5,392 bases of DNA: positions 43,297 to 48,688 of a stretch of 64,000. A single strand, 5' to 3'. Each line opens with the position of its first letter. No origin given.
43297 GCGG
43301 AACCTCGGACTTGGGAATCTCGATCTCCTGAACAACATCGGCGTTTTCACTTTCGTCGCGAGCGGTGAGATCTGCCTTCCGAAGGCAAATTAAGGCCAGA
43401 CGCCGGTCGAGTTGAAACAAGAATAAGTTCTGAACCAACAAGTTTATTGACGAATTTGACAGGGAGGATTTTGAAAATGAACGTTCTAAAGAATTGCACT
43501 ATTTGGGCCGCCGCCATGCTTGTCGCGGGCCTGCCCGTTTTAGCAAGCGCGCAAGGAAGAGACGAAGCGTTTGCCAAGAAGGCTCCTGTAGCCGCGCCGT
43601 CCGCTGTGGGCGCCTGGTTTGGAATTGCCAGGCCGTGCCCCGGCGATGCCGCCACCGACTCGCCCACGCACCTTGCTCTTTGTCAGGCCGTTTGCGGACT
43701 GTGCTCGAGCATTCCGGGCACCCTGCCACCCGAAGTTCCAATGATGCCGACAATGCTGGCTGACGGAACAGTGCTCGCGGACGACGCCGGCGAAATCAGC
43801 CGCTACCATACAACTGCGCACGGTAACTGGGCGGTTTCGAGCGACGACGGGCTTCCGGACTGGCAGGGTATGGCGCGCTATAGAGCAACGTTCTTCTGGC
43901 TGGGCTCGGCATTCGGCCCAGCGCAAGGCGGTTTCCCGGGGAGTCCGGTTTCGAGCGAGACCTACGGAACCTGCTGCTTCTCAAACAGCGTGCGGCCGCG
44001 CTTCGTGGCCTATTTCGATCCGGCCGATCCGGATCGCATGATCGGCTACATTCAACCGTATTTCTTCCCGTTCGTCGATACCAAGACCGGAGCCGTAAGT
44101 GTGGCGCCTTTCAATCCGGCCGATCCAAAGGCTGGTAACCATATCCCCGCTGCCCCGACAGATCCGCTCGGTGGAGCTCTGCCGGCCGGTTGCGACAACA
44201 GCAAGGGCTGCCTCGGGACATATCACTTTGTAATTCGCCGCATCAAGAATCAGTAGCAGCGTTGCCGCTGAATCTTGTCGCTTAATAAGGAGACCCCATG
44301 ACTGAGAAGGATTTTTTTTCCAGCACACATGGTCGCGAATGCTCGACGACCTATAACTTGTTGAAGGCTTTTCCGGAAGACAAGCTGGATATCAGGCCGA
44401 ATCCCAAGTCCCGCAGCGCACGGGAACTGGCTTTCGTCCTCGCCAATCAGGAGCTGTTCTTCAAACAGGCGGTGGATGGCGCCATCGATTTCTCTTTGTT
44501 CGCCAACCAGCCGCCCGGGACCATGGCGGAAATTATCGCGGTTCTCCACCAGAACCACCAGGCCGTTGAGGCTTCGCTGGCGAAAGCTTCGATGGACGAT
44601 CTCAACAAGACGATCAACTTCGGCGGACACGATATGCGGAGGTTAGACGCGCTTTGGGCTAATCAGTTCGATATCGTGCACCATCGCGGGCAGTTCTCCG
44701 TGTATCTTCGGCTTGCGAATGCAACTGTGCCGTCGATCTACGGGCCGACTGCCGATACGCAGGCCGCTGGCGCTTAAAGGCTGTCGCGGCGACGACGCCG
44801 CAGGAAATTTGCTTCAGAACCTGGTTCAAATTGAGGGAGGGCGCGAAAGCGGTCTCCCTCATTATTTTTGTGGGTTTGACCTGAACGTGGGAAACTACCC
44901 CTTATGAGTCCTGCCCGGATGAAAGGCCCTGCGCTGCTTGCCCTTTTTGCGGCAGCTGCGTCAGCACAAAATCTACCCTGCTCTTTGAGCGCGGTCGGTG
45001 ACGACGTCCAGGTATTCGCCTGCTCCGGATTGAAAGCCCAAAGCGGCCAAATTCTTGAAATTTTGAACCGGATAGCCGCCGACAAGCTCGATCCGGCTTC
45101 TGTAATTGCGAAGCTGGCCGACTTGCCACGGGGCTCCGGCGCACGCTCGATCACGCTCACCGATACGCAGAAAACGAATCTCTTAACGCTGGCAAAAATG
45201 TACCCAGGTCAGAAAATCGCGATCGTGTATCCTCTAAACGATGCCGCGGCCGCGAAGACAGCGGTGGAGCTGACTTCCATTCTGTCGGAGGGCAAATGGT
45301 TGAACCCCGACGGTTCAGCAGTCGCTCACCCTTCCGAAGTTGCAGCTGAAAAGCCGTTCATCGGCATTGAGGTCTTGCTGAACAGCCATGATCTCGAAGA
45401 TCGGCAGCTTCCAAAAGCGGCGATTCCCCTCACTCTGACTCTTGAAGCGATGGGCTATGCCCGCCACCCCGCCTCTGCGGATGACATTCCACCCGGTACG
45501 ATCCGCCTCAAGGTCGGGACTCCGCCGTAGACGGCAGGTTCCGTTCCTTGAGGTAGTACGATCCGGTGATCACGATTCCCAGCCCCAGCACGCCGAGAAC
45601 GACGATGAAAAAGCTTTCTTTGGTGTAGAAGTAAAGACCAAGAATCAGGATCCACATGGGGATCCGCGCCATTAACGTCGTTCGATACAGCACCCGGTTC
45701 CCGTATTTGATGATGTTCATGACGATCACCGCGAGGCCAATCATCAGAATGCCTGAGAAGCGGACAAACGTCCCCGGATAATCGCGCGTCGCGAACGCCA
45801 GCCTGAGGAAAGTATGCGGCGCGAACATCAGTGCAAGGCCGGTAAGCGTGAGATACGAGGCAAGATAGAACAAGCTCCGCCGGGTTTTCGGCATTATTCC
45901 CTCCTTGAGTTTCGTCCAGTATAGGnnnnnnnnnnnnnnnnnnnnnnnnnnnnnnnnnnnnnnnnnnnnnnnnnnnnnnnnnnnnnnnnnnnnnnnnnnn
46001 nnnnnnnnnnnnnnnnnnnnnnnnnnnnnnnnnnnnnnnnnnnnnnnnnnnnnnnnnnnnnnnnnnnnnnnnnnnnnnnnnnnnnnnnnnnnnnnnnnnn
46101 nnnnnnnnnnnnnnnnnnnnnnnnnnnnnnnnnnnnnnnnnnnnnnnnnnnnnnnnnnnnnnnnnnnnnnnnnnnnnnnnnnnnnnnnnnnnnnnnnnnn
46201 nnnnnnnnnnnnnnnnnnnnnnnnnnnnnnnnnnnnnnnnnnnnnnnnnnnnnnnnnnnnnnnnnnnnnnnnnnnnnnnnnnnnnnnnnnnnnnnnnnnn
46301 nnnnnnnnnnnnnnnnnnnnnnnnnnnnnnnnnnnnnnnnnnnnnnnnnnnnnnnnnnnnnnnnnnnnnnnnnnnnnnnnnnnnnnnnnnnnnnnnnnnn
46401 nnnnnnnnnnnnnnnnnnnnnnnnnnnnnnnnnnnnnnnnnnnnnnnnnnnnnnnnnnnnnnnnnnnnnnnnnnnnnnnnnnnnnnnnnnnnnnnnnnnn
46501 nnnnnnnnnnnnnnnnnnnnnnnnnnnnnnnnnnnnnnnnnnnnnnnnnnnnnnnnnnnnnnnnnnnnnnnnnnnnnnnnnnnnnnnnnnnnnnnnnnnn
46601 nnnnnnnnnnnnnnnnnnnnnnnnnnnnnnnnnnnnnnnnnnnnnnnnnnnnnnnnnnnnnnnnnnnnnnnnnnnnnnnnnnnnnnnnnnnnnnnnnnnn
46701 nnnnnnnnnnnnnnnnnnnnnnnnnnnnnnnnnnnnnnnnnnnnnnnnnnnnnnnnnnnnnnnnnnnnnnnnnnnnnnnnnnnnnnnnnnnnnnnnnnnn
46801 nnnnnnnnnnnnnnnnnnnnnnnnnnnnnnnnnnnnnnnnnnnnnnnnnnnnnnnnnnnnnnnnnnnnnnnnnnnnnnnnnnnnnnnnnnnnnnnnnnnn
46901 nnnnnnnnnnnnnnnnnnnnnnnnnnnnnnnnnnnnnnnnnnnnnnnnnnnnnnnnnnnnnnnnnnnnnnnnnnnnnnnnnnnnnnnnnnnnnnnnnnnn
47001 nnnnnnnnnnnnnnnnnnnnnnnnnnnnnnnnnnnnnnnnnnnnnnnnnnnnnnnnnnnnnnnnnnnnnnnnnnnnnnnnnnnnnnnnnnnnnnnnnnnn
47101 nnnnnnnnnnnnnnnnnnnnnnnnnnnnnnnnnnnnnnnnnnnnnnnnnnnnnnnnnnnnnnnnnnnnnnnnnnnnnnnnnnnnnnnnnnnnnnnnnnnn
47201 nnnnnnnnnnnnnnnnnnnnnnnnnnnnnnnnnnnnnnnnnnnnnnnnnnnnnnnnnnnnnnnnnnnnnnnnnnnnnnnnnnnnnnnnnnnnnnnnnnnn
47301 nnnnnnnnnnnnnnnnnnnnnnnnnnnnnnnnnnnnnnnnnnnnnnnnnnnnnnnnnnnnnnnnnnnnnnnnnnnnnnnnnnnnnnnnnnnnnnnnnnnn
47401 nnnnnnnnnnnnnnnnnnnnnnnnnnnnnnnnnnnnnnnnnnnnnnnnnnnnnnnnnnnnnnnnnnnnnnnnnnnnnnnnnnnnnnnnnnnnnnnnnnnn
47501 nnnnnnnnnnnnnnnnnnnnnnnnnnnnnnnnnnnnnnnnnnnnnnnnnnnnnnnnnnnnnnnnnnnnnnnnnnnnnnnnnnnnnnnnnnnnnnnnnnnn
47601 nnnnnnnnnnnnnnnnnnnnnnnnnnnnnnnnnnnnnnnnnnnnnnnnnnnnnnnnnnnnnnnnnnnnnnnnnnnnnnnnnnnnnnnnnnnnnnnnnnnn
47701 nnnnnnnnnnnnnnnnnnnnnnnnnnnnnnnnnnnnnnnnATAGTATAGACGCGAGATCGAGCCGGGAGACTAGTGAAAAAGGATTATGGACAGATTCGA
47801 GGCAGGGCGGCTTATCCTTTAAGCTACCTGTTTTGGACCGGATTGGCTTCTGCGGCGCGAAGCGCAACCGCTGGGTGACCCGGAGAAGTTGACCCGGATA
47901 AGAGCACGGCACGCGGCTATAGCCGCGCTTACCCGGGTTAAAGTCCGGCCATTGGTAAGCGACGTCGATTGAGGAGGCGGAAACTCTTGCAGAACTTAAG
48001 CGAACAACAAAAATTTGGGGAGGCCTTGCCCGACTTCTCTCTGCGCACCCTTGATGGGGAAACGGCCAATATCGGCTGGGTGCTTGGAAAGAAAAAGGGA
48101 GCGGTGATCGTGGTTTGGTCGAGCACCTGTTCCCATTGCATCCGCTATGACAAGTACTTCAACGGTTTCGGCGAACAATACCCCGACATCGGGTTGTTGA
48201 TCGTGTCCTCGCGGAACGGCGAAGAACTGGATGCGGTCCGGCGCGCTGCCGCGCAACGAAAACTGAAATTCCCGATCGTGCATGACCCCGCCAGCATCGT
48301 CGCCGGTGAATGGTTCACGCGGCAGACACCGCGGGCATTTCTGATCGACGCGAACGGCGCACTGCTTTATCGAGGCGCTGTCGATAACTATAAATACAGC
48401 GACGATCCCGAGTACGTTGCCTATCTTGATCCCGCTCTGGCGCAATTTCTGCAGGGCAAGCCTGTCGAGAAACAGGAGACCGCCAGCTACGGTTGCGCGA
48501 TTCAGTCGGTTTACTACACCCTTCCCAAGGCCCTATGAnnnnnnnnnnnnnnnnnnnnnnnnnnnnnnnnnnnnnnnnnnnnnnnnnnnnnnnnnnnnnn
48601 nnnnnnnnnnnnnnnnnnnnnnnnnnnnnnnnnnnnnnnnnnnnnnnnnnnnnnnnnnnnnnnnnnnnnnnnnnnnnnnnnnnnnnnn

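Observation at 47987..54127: Four-gene cassette of unknown function: thioredoxin-like CxxC protein, CRTAC1 (FG-GAP + ASPIC/UnbV) protein and two tandem paralogues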

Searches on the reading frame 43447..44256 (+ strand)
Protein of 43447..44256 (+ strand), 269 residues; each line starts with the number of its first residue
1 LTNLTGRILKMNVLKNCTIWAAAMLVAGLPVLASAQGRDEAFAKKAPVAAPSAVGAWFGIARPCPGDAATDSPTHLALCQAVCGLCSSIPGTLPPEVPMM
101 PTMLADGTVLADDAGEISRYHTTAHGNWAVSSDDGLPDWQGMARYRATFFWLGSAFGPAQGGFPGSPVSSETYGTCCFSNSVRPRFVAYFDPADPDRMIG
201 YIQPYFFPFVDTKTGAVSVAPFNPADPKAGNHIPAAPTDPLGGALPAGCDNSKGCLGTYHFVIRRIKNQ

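Call 47: search_protein_families(library=pfam, proteins=[window:43447-44256:+], max_evalue=0.01)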
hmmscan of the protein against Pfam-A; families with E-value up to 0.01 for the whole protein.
window:43447-44256:+ (269 aa): 0 families

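Call 73: search_protein_families(library=ncbifam, proteins=[window:43447-44256:+], max_evalue=0.001)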
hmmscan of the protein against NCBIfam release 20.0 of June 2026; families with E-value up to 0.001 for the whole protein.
window:43447-44256:+ (269 aa): 0 families

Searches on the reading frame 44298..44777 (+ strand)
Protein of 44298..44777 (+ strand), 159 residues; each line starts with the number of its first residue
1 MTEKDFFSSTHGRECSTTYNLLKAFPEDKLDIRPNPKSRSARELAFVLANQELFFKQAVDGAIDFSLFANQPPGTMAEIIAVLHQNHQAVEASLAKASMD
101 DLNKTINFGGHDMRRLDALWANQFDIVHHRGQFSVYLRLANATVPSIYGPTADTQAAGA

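Call 47: search_protein_families(library=pfam, proteins=[window:44298-44777:+], max_evalue=0.01)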
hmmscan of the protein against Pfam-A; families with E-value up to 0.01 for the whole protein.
window:44298-44777:+ (159 aa): 2 families
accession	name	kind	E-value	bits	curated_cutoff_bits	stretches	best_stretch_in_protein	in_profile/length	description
PF12867.12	DinB_2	-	2.3e-09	38.2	24.8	1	18-132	9-127/128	DinB superfamily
PF05163.17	DinB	-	3.3e-09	37.4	23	1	15-151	16-156/165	DinB family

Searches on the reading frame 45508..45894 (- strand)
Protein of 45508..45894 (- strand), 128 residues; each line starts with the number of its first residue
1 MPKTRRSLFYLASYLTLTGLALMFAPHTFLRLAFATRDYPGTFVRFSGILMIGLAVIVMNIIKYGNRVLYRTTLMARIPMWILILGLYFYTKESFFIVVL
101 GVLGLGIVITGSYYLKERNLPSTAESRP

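Call 95: search_protein_families(library=pfam, proteins=[window:45508-45894:-], max_evalue=0.001)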
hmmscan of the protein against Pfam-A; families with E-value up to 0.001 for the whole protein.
window:45508-45894:- (128 aa): 0 families

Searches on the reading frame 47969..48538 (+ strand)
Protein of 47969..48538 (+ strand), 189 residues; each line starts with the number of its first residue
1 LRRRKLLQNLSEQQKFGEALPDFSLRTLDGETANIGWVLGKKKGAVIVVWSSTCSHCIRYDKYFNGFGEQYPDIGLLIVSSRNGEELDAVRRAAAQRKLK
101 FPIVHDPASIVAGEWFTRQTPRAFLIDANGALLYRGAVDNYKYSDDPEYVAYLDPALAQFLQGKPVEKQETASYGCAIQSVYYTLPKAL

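Call 3: search_protein_families(library=pfam, proteins=[window:47969-48538:+], max_evalue=0.01)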
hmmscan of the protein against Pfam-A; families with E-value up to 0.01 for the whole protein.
window:47969-48538:+ (189 aa): 2 families
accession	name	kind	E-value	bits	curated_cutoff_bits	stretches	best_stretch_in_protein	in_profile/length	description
PF08534.16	Redoxin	-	4.5e-12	46.4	26.6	1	17-152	3-147/148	Redoxin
PF00578.27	AhpC-TSA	-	3e-11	43.8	26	1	17-134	2-123/124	AhpC/TSA family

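Call 4: search_protein_families(library=ncbifam, proteins=[window:47969-48538:+], max_evalue=0.01)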
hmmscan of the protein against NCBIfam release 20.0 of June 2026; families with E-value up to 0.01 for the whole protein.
window:47969-48538:+ (189 aa): 5 families
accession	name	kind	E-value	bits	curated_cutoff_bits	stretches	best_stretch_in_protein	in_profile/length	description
NF002854.0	PRK03147.1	subfamily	7.4e-13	48.8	170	1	11-132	33-152/176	thiol-disulfide oxidoreductase ResA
NF041202.1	StoA_CxxC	exception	2.8e-06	27.3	210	1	18-132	31-144/163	endospore biogenesis thiol-disulfide oxidoreductase StoA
NF011941.0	PRK15412.1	equivalog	0.00026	20.6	359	1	14-139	39-162/185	thiol:disulfide interchange protein DsbE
TIGR00385.1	dsbE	subfamily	0.00046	19.8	123.15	1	21-139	41-157/173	DsbE family thiol:disulfide interchange protein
NF038285.1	deiodinase_rel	hypoth_equivalog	0.0022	17.5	250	0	11-56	173-218/347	deiodinase family protein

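Call 65: find_homologous_proteins(query=window:47987-48535:+, max_evalue=1e-10)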
Query window:47987-48535:+ (183 aa): 503 proteins with E <= 1e-10 among 582 candidates; the best 120 are listed.
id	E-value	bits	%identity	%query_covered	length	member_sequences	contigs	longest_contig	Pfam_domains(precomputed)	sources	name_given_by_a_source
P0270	1.5e-119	414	100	100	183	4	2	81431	PF08534.17,PF00578.28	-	-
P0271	1.3e-106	372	90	100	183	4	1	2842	PF08534.17,PF00578.28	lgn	-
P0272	1.6e-104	365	89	100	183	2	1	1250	PF08534.17,PF00578.28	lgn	-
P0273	4.5e-104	364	87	100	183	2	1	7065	PF08534.17,PF00578.28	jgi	jgi:thiol-disulfide isomerase/thioredoxin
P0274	3.0e-101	355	85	100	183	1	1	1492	PF08534.17,PF00578.28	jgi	jgi:thiol-disulfide isomerase/thioredoxin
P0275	5.1e-100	351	84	100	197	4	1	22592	PF08534.17,PF00578.28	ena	-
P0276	6.3e-98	344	81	100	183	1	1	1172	PF08534.17,PF00578.28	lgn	-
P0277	1.2e-97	343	83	100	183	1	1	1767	PF08534.17,PF00578.28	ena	-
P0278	2.4e-97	342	83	100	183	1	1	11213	PF08534.17,PF00578.28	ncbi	-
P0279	1.2e-96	340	82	100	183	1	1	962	PF08534.17,PF00578.28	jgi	jgi:peroxiredoxin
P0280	9.1e-95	334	79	100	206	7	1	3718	PF08534.17,PF00578.28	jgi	-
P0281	2.6e-94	332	79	100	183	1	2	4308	PF08534.17,PF00578.28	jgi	jgi:hypothetical protein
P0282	3.9e-94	331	78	100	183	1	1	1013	PF08534.17,PF00578.28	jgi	jgi:hypothetical protein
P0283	4.0e-94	331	79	100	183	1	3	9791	PF08534.17,PF00578.28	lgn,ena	-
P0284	2.1e-93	329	78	100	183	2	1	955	PF08534.17,PF00578.28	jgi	jgi:peroxiredoxin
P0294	1.2e-89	317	75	100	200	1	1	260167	PF08534.17,PF00578.28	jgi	jgi:thiol-disulfide isomerase/thioredoxin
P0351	2.5e-77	277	65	100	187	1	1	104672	PF08534.17,PF13905.13,PF00578.28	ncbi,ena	-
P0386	1.5e-68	248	59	97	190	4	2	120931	PF08534.17,PF13905.13,PF00578.28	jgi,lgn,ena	-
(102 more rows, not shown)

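Call 66: find_encoding_contigs(protein=P0386, flank=8000, max_places=1)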
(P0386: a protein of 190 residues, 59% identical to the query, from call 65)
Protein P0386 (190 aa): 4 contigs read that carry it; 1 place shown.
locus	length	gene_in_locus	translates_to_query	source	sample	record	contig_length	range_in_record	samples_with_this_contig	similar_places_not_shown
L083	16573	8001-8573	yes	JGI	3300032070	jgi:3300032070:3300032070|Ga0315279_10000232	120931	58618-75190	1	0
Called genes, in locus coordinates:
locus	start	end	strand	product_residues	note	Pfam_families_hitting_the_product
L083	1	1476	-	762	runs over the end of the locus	PF13520:AA_permease_2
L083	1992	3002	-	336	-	-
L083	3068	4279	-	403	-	PF00109:ketoacyl-synt, PF02801:Ketoacyl-synt_C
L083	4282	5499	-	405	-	PF00109:ketoacyl-synt, PF02801:Ketoacyl-synt_C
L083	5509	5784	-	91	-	PF00550:PP-binding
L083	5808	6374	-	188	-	-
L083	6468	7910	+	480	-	PF03055:RPE65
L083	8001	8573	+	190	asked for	PF00578:AhpC-TSA, PF08534:Redoxin, PF13905:Thioredoxin_8 (weak)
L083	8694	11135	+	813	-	PF01839:FG-GAP (faint), PF13517:FG-GAP_3, PF07593:UnbV_ASPIC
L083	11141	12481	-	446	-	PF00654:Voltage_CLC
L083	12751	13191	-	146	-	PF01850:PIN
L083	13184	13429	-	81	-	PF02604:PhdYeFM_antitox (weak)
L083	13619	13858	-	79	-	-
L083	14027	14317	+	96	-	PF01909:NTP_transf_2, PF18765:Polbeta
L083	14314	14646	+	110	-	PF01934:HepT-like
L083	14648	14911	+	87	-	-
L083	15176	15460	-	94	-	PF13414:TPR_11 (faint), PF13428:TPR_14 (faint)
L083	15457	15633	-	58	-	-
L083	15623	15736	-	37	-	-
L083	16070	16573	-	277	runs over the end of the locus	-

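Call 67: find_encoding_contigs(protein=P0351, flank=8000, max_places=1)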
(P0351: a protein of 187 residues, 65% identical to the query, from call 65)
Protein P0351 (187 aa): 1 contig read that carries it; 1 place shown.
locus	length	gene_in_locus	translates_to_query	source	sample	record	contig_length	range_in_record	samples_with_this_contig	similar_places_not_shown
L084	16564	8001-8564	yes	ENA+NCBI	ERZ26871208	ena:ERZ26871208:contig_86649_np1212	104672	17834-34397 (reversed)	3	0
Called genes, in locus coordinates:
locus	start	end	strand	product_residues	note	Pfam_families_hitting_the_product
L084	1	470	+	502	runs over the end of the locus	PF03349:Toluene_X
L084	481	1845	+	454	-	-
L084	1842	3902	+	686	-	-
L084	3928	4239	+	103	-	-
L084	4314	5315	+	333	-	-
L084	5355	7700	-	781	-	PF01839:FG-GAP (faint), PF13517:FG-GAP_3, PF07593:UnbV_ASPIC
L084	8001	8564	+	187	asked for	PF00578:AhpC-TSA, PF08534:Redoxin, PF13905:Thioredoxin_8 (weak)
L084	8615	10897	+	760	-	PF14559:TPR_19 (faint), PF01839:FG-GAP (faint), PF13517:FG-GAP_3, PF07593:UnbV_ASPIC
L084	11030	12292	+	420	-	PF00999:Na_H_Exchanger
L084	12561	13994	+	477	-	-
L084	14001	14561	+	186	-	PF08534:Redoxin, PF00578:AhpC-TSA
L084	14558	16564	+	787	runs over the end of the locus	PF14559:TPR_19 (faint), PF01839:FG-GAP (faint), PF13517:FG-GAP_3, PF07593:UnbV_ASPIC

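Call 68: find_encoding_contigs(protein=P0294, flank=8000, max_places=1)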
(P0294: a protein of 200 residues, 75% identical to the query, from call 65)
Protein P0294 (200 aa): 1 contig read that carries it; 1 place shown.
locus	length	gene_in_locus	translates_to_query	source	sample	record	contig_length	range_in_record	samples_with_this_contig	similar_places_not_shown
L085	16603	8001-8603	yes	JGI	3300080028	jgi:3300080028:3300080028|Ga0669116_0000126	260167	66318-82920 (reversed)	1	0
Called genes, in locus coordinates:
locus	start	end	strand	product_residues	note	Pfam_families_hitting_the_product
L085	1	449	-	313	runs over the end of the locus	-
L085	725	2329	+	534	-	PF00732:GMC_oxred_N, PF05199:GMC_oxred_C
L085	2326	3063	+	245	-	-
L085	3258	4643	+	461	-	PF03349:Toluene_X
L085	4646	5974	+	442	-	-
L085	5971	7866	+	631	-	-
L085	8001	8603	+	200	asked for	PF00578:AhpC-TSA, PF08534:Redoxin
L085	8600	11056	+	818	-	PF01839:FG-GAP (faint), PF13517:FG-GAP_3, PF07593:UnbV_ASPIC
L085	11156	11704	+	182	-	PF00578:AhpC-TSA, PF08534:Redoxin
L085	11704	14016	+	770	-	PF14559:TPR_19 (faint), PF01839:FG-GAP (faint), PF13517:FG-GAP_3, PF07593:UnbV_ASPIC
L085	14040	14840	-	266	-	PF12543:DUF3738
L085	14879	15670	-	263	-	PF12543:DUF3738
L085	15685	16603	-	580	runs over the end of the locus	PF00884:Sulfatase, PF01663:Phosphodiest (faint), PF16347:SGSH_C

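Call 90: search_protein_families(library=padloc, proteins=[window:47987-48538:+], max_evalue=0.001)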
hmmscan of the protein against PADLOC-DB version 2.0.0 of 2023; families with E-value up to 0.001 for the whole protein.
window:47987-48538:+ (183 aa): 0 families
